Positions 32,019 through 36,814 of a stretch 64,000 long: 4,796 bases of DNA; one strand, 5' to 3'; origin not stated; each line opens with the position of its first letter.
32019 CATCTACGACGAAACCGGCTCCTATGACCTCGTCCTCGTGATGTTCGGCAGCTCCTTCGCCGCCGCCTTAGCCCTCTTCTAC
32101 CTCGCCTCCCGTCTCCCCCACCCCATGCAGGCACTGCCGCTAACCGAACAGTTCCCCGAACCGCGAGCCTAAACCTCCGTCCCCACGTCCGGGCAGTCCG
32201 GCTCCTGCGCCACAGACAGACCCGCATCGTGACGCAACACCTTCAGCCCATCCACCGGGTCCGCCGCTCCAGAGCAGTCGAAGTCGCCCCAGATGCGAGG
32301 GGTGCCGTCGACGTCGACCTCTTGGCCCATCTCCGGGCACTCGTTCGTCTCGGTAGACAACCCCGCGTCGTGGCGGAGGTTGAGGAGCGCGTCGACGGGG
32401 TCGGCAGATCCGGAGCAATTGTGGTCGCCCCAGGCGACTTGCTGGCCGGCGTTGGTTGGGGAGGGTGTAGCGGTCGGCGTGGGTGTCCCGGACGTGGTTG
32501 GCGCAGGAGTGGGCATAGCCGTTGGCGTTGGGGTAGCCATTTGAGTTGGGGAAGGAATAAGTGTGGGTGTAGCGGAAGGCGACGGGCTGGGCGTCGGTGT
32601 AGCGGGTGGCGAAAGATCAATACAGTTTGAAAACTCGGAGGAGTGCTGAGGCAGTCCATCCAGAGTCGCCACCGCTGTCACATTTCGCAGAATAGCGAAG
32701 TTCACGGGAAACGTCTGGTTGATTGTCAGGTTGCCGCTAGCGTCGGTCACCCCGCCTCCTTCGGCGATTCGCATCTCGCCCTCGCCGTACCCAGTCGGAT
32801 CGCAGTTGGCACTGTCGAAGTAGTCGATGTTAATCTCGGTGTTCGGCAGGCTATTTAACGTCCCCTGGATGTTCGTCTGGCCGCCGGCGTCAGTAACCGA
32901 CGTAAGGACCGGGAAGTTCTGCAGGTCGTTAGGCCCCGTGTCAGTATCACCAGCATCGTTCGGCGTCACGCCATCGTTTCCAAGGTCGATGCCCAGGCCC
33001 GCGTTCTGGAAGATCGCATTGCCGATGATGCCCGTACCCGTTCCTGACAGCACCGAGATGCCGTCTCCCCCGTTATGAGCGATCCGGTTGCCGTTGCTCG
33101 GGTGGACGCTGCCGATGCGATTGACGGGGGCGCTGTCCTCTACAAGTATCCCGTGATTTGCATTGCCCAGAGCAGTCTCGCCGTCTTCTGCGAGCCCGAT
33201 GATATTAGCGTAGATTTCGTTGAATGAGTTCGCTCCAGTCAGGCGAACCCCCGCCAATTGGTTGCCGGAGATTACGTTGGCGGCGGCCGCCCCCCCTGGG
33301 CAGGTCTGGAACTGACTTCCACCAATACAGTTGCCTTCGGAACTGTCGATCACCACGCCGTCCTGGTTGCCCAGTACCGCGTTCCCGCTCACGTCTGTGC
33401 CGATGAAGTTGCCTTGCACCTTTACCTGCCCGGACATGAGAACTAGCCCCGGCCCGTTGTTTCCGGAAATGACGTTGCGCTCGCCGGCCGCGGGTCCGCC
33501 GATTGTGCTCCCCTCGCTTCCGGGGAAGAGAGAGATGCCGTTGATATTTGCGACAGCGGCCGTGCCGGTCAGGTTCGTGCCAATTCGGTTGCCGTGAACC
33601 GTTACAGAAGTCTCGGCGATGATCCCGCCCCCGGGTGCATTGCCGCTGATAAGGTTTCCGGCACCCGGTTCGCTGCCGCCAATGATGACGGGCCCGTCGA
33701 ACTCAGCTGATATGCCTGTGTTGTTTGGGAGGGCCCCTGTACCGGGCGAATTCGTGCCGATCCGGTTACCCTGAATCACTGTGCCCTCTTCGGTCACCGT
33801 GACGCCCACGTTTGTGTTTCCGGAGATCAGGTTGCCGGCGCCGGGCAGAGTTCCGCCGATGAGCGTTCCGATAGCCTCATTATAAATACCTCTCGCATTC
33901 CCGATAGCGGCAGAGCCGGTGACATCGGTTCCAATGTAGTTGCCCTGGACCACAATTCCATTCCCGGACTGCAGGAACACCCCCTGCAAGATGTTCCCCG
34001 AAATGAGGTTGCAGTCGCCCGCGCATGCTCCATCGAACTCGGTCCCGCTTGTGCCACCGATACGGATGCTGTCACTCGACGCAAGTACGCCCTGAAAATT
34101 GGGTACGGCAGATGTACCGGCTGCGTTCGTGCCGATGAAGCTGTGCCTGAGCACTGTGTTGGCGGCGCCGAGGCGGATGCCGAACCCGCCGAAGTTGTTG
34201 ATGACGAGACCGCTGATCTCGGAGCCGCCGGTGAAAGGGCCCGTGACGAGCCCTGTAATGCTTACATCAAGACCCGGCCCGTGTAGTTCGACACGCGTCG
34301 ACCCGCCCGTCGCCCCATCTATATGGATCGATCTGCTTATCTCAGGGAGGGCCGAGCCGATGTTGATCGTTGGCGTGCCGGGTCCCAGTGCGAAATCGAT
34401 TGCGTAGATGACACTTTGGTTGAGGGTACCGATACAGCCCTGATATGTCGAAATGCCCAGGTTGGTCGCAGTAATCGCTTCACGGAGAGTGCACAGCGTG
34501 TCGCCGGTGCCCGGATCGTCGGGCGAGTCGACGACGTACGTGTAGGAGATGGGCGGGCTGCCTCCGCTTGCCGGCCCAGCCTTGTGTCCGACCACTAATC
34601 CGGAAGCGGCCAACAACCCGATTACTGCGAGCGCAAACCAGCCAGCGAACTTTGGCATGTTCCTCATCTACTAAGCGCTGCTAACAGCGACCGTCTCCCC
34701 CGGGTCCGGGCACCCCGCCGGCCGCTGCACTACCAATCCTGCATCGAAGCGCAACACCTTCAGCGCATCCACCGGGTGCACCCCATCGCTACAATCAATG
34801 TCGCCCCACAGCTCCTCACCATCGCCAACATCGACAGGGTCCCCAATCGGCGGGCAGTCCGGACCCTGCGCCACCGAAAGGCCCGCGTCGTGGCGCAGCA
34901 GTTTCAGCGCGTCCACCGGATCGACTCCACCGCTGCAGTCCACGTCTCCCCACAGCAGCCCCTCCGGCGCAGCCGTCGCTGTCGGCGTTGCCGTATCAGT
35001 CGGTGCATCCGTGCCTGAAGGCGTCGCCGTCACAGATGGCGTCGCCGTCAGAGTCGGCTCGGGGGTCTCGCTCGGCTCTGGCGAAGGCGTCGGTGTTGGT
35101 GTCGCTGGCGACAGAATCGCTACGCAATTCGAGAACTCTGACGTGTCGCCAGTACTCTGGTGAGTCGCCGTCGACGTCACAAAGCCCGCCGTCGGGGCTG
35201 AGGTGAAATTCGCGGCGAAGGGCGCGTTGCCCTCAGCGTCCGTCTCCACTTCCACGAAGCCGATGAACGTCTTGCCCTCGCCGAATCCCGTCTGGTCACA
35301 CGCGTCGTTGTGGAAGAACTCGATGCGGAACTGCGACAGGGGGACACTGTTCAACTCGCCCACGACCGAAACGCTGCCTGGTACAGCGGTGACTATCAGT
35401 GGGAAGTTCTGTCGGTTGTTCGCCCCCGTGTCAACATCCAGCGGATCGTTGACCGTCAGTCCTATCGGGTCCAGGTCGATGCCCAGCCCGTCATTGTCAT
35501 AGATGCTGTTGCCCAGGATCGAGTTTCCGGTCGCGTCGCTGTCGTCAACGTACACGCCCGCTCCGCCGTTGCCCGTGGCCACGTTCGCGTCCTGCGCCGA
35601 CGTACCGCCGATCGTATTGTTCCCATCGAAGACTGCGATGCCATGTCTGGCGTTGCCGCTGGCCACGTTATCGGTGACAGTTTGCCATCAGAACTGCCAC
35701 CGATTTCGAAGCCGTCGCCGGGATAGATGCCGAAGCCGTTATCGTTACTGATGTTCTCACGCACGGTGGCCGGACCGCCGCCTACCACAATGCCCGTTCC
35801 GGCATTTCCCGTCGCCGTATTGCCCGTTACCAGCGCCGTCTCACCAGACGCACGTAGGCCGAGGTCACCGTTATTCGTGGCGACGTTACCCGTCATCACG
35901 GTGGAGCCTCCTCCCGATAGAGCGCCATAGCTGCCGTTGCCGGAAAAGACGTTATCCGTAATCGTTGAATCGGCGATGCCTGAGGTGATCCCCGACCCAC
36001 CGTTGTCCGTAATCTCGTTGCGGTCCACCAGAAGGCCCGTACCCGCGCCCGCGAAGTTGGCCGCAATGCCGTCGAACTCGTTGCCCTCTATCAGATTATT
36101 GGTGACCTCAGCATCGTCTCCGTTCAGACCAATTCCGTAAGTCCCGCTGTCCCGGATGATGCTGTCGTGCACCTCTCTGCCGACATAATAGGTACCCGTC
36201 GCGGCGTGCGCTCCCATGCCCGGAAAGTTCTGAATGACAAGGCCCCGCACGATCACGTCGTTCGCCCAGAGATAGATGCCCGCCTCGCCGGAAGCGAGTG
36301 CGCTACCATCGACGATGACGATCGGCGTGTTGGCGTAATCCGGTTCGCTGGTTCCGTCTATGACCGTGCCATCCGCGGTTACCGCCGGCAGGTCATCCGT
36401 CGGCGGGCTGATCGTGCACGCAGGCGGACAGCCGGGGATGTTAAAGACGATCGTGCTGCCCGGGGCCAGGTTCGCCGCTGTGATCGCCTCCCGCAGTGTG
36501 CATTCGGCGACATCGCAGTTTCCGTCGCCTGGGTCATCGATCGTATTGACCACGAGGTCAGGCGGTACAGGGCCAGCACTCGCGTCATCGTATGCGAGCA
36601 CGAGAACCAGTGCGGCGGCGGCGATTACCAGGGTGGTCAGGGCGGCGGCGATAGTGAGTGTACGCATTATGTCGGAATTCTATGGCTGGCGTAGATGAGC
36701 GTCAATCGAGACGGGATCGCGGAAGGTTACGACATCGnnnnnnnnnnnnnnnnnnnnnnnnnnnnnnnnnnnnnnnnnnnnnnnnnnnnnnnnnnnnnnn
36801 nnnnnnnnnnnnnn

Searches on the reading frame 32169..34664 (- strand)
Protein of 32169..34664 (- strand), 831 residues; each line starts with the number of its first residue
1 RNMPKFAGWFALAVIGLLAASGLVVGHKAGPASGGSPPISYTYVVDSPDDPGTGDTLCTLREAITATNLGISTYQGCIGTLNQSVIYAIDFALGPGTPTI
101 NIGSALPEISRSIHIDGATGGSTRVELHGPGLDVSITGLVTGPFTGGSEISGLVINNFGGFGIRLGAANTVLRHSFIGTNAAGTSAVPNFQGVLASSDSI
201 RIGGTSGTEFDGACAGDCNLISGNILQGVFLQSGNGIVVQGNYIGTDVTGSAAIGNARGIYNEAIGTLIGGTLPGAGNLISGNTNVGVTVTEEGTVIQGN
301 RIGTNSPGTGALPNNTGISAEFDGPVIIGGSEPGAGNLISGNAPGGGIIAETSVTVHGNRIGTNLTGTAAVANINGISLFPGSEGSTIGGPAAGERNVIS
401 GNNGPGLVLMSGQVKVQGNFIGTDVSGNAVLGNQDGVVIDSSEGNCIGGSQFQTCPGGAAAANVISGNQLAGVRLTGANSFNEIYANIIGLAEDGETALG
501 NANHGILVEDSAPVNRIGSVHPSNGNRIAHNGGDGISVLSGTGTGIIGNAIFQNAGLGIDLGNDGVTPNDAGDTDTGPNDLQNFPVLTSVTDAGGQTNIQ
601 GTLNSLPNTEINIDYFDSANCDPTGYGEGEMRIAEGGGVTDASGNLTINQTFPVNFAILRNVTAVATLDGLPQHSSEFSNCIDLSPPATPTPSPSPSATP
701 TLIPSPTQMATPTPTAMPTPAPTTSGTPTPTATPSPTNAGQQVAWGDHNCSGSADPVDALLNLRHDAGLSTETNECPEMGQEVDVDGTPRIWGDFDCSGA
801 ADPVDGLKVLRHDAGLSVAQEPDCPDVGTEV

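Call 12: search_protein_families(library=pfam, proteins=[window:32169-34664:-], max_evalue=0.001)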
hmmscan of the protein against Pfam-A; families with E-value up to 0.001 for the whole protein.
window:32169-34664:- (831 aa): 2 families
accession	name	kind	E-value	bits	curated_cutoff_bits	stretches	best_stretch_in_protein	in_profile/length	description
PF13229.12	Beta_helix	-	6.9e-07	29.5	25.9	0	423-564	11-147/158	Right handed beta helix region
PF05048.19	NosD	-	0.00037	20.4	23.6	0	395-554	30-172/212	Periplasmic copper-binding protein (NosD)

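Call 63: search_protein_families(library=ncbifam, proteins=[window:32169-34664:-], max_evalue=1)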
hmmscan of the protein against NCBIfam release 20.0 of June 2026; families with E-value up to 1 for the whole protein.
window:32169-34664:- (831 aa): 3 families
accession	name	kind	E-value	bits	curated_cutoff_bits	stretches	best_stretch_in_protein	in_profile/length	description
TIGR04214.1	CSLREA_Nterm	domain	0.00015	21.6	25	1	43-68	1-27/27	CSLREA domain-containing protein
NF005819.0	PRK07695.1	equivalog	0.19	11.4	251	1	511-541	149-179/205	thiazole tautomerase TenI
NF037973.1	metallo_SslE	exception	0.82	6.9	3000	0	661-750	17-102/1519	lipoprotein metalloprotease SslE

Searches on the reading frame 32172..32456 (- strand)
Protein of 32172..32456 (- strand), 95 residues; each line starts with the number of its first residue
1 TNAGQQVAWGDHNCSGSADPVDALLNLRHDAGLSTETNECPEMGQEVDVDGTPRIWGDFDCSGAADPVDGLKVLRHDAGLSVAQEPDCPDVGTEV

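Call 27: search_protein_families(library=pfam, proteins=[window:32172-32456:-], max_evalue=10)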
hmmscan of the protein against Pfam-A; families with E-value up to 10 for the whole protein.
seq(95 aa): 0 families

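Call 91: search_solved_structures(query=A9, max_evalue=10, show_alignments=1)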
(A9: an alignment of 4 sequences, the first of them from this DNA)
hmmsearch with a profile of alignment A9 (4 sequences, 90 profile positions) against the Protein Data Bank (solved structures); distinct sequences matched with E-value up to 10: 14.
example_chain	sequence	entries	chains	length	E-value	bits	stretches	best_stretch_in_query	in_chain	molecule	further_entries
4uyp_B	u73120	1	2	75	0.00077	23.3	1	51-74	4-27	Cellulosomal scaffoldin adaptor protein B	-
4uyq_B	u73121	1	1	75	0.0016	22.3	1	3-74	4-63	Cellulosomal scaffoldin adaptor protein B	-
5m2s_B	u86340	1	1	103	0.0038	21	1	2-72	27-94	Doc8: Type I dockerin repeat domain from family 9 glycoside hydrolase WP_009982745[Ruminoc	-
8ajy_B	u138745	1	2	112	0.011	19.6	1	3-74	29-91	Dockerin from ScaH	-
8x3a_A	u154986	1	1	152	0.014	19.2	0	3-74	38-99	Serine protease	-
8x39_A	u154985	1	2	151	0.017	19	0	3-74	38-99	Serine protease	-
2ccl_B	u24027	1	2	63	0.018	18.9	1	4-23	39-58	ENDO-1,4-BETA-XYLANASE Y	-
1ohz_B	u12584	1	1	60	0.044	17.6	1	49-71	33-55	ENDO-1,4-BETA-XYLANASE Y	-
2mte_A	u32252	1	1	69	0.12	16.2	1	2-33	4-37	Cellulose 1,4-beta-cellobiosidase (reducing end) CelS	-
1daq_A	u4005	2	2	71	0.12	16.2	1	2-33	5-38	ENDOGLUCANASE SS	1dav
5m2o_B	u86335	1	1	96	0.32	14.9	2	4-46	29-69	Group I Dockerin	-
4iu2_B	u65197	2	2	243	1.1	13.2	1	2-65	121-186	Cellulose-binding protein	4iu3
4wkz_A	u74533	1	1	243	1.1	13.1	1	2-65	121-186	Putative cellulose-binding protein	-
5nrm_B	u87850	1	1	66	2.1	12.2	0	4-21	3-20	DocCel5: Type I dockerin repeat domain from A. cellulolyticus family 5 endoglucanase WP_01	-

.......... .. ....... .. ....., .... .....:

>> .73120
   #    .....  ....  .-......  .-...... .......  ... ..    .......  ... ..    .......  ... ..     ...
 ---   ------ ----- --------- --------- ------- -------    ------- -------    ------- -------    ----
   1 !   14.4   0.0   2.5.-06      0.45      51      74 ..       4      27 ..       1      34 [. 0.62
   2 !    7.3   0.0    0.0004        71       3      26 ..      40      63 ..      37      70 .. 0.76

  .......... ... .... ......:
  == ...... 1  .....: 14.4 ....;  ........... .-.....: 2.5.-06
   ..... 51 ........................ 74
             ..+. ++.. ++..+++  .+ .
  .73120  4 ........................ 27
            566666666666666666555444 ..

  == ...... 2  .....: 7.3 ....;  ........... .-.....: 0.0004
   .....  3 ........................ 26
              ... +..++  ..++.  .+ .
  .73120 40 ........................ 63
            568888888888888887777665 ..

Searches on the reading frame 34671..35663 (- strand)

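Call 12: search_protein_families(library=pfam, proteins=[window:34671-35663:-], max_evalue=0.001)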
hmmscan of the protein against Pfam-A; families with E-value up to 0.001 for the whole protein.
window:34671-35663:- (330 aa): 1 family
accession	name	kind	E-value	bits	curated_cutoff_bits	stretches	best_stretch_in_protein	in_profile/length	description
PF13229.12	Beta_helix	-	0.00077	19.6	25.9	0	3-62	20-72/158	Right handed beta helix region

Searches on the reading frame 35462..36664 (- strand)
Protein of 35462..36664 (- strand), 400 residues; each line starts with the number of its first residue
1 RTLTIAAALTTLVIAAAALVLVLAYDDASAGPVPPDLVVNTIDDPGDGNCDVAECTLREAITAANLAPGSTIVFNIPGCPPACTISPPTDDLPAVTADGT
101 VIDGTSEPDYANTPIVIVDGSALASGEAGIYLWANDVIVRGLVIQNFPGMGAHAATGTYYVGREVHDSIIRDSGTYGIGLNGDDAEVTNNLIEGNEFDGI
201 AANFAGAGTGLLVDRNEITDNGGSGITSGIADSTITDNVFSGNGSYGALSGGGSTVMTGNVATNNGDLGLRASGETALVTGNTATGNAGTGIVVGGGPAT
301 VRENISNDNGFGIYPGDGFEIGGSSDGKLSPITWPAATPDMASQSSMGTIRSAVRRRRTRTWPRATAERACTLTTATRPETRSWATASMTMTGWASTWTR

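Call 12: search_protein_families(library=pfam, proteins=[window:35462-36664:-], max_evalue=0.001)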
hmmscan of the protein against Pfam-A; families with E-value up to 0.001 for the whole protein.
window:35462-36664:- (400 aa): 2 families
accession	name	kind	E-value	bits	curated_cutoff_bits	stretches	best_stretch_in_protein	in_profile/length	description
PF13229.12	Beta_helix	-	1.4e-25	90.2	25.9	2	176-314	1-143/158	Right handed beta helix region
PF05048.19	NosD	-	6.7e-11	42.5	23.6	2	117-245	50-174/212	Periplasmic copper-binding protein (NosD)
